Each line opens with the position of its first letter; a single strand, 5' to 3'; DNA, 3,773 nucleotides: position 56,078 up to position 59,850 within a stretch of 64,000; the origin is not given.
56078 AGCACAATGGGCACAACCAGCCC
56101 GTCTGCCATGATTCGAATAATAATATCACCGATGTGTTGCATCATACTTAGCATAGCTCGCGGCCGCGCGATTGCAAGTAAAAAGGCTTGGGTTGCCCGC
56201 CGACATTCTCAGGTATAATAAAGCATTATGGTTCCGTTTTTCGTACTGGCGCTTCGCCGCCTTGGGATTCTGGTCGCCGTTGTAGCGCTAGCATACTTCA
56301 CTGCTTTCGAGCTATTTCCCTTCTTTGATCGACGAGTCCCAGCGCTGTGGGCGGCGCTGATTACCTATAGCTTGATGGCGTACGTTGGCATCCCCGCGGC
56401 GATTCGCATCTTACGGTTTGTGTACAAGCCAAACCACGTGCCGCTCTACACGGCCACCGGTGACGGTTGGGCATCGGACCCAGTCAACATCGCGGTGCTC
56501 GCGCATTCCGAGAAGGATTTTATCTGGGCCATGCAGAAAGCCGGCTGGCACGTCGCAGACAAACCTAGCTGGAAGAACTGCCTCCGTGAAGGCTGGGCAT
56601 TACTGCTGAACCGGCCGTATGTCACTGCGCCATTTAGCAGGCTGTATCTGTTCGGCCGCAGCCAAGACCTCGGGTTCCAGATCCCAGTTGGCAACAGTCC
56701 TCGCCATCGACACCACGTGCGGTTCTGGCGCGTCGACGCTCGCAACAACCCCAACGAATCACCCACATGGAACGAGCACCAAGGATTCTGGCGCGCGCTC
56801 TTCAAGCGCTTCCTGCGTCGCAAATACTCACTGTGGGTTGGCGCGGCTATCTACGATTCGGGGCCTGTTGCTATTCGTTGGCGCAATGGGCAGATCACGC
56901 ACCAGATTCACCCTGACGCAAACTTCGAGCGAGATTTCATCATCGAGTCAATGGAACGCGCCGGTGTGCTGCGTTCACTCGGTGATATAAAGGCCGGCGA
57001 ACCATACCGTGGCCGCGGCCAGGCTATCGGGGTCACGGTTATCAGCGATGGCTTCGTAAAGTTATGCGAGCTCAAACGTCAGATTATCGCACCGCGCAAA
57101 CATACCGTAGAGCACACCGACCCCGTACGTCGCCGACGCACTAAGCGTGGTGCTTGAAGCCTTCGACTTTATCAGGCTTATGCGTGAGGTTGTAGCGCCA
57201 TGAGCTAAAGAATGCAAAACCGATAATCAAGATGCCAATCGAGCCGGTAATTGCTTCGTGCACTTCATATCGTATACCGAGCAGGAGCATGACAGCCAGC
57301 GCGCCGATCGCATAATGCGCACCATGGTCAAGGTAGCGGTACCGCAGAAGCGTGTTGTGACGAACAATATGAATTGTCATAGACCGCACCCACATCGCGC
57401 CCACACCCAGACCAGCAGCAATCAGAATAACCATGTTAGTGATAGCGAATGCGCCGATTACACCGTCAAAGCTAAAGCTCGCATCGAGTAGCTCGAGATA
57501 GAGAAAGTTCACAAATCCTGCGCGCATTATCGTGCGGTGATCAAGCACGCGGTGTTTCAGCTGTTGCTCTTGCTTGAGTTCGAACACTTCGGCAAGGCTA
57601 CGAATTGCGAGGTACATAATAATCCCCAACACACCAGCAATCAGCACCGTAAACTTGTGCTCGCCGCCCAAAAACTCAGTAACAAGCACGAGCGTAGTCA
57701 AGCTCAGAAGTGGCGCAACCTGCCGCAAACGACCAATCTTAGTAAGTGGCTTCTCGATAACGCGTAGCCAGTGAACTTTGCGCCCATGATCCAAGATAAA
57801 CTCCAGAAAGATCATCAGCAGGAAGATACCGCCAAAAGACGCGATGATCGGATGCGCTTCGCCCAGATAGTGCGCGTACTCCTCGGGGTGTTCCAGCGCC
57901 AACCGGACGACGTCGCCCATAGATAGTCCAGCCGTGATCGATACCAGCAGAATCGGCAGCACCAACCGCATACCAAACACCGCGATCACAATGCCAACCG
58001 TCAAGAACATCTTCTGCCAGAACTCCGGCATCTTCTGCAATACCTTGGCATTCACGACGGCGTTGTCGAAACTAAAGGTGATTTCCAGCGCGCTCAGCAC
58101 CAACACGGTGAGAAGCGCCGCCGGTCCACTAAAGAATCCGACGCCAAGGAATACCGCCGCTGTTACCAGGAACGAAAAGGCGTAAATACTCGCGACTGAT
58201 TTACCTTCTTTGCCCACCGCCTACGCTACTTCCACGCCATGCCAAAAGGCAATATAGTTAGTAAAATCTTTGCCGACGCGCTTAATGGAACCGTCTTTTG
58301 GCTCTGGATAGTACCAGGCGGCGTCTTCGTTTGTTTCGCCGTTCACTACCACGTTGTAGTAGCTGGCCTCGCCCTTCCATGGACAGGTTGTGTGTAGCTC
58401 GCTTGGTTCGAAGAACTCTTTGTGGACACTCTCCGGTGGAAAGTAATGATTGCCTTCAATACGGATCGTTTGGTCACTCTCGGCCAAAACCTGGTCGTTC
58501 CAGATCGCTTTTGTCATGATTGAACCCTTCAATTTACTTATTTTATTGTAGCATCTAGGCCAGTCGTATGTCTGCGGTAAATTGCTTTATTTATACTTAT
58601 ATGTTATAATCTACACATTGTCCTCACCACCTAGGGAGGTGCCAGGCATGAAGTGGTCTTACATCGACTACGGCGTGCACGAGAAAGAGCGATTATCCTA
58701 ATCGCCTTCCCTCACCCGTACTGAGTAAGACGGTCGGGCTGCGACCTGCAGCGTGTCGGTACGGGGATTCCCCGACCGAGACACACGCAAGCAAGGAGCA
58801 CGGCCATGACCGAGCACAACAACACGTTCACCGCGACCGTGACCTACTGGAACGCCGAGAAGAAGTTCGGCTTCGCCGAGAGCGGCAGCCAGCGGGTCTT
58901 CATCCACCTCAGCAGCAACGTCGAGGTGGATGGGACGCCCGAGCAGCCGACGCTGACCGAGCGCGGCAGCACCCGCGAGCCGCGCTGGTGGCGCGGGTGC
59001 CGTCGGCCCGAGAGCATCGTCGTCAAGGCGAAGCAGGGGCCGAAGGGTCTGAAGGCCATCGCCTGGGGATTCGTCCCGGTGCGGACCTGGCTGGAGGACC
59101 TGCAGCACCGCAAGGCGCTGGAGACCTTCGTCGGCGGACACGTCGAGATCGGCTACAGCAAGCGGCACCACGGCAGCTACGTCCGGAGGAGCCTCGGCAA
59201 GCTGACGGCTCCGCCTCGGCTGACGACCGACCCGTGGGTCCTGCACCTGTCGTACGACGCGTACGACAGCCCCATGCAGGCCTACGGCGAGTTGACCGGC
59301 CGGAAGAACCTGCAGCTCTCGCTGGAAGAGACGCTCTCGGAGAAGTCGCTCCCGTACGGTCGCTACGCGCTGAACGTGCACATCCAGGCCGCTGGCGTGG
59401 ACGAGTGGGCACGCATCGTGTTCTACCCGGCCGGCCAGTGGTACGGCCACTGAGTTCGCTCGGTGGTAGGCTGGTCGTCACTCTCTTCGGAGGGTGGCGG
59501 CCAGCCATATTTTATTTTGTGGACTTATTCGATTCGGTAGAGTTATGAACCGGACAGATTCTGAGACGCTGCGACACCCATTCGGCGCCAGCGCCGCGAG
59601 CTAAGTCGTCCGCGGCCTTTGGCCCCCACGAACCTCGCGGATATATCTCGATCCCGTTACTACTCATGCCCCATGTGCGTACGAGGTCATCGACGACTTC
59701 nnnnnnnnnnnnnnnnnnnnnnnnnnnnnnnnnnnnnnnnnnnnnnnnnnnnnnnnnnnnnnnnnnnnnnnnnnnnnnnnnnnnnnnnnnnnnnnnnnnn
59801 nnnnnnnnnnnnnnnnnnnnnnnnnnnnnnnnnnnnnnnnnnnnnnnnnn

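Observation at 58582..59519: Cold-shock-domain-like protein with a large C-terminal extension, behind a ~190-nt leader containing a 17-codon uORF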

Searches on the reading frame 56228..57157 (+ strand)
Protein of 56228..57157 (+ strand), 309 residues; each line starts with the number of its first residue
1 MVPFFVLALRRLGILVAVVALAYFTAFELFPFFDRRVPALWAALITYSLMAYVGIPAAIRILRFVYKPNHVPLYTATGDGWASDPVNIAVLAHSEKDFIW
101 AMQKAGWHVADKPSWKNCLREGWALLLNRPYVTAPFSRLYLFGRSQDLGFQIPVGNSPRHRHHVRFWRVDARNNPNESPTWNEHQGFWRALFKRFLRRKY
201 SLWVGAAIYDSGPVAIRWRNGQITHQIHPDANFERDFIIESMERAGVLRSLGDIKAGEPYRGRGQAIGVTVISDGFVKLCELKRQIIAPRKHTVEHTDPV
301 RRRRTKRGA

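Call 4: search_protein_families(library=pfam, proteins=[window:56228-57157:+], max_evalue=1)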
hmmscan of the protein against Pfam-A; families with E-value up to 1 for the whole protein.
window:56228-57157:+ (309 aa): 1 family
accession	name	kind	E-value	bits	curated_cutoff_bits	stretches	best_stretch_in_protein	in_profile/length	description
PF14067.11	LssY_C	-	2.2e-39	135.4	25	1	70-263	3-175/188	LssY C-terminus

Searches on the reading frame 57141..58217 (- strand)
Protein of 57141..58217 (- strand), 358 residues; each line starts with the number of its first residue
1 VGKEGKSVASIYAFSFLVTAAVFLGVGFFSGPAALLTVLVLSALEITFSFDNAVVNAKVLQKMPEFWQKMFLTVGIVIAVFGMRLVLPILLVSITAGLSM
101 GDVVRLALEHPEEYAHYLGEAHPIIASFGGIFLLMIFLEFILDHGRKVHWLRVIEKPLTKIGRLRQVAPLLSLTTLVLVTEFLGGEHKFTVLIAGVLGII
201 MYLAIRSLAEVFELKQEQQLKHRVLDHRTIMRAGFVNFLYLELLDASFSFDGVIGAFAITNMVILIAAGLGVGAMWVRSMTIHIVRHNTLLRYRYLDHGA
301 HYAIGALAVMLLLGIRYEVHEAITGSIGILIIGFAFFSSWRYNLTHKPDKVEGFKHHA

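Call 4: search_protein_families(library=pfam, proteins=[window:57141-58217:-], max_evalue=1)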
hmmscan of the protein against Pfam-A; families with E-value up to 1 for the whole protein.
window:57141-58217:- (358 aa): 2 families
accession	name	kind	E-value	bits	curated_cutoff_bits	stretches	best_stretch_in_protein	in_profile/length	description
PF04332.21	DUF475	-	1.4e-109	367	27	1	50-344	1-291/293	Protein of unknown function (DUF475)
PF03741.22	TerC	-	2.4e-16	60.4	27.8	2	41-150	3-87/178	Integral membrane protein TerC family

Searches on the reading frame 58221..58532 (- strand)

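Call 4: search_protein_families(library=pfam, proteins=[window:58221-58532:-], max_evalue=1)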
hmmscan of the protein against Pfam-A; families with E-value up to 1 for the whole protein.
window:58221-58532:- (103 aa): 2 families
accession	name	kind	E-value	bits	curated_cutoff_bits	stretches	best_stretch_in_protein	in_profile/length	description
PF04248.19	NTP_transf_9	-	1.6e-30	105.2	22.1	1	8-98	2-92/93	Domain of unknown function (DUF427)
PF06477.18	DUF1091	-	0.091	13.6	25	1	35-66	38-70/83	Protein of unknown function (DUF1091)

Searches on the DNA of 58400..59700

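Call 16: search_rna_families(source=window, start=58400, end=59700, threshold=evalue, max_evalue=10, show_alignments=2)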
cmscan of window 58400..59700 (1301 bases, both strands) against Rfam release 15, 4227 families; matches with E-value up to 10: 2.
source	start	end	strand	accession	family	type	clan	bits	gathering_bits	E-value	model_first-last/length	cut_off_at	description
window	58675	58773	-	RF01409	STnc250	Gene; sRNA;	-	17.4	42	1.7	1-94/94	no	STnc250 Hfq binding RNA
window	58903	58963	+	RF00534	SgrS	Gene; antisense;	-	15.3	37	0.13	51-111/232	no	SgrS RNA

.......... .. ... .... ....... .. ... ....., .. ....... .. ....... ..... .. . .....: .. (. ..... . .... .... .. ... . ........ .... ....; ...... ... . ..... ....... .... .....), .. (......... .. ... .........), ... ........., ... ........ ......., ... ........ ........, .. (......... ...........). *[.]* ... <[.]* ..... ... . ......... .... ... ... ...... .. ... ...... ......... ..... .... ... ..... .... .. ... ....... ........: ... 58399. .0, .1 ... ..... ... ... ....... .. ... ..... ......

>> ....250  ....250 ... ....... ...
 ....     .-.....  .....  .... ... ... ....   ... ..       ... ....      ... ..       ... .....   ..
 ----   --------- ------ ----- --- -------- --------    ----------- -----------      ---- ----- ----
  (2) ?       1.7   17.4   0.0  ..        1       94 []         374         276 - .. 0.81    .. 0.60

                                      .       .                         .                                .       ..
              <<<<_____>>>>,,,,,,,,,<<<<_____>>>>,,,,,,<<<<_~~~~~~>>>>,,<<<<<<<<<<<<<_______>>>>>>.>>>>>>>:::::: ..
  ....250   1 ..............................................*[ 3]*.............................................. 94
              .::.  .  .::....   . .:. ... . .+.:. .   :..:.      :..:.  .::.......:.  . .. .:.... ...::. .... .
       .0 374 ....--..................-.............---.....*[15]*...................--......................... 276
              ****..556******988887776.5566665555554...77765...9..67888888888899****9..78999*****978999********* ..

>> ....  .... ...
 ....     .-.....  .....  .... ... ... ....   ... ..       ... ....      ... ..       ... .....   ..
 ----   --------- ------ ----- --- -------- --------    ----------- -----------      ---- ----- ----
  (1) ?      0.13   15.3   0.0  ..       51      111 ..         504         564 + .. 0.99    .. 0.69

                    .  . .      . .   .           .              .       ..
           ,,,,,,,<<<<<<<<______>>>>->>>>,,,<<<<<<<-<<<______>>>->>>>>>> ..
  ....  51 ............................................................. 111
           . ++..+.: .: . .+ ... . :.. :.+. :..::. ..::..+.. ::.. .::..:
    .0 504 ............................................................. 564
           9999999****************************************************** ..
